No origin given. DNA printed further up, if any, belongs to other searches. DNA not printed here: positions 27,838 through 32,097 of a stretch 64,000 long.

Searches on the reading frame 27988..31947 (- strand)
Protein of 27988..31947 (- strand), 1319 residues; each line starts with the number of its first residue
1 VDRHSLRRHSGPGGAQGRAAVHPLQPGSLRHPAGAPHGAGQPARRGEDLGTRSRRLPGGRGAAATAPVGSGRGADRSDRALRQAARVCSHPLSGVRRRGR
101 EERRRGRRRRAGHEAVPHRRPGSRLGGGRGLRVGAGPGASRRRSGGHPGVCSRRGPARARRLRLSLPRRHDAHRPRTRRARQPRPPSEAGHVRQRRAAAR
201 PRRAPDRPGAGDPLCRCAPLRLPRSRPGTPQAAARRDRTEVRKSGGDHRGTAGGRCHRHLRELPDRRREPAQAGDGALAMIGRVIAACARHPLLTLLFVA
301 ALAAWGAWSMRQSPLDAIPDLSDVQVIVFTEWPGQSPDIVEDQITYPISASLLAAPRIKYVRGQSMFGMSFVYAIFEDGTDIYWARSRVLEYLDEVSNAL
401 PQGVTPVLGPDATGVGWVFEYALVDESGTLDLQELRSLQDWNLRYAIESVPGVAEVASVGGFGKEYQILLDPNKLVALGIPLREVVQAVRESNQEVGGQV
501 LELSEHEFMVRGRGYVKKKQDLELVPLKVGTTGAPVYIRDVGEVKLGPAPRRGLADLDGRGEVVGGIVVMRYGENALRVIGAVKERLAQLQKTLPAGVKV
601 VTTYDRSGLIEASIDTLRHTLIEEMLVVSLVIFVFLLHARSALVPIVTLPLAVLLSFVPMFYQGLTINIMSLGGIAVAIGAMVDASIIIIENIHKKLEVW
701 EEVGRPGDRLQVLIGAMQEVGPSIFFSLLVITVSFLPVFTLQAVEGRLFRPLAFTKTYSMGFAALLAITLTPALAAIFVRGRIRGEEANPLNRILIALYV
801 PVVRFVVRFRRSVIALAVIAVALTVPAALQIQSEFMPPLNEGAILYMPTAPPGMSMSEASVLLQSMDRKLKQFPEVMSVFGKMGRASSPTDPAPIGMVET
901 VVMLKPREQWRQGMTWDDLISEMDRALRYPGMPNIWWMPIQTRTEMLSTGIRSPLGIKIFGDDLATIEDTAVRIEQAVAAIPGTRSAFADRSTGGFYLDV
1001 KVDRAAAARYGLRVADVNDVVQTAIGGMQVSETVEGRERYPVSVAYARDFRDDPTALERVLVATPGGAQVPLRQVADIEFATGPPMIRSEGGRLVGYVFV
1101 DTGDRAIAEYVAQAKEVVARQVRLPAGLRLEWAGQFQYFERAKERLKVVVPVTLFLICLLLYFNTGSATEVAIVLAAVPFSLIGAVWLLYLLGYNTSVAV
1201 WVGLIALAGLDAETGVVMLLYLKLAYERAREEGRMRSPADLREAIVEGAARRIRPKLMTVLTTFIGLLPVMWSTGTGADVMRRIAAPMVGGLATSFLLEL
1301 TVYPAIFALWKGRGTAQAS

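Call 49: search_protein_families(library=pfam, max_evalue=0.00001, proteins=[window:27988-31947:-])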
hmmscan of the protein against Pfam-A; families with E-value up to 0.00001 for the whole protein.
window:27988-31947:- (1319 aa): 2 families
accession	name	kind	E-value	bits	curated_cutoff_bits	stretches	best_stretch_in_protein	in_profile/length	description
PF00873.25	ACR_tran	-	1.1e-236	788.6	28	1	290-1309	7-1019/1021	AcrB/AcrD/AcrF family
PF03176.21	MMPL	-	6.6e-08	32.3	20.5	0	621-781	146-305/333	MMPL family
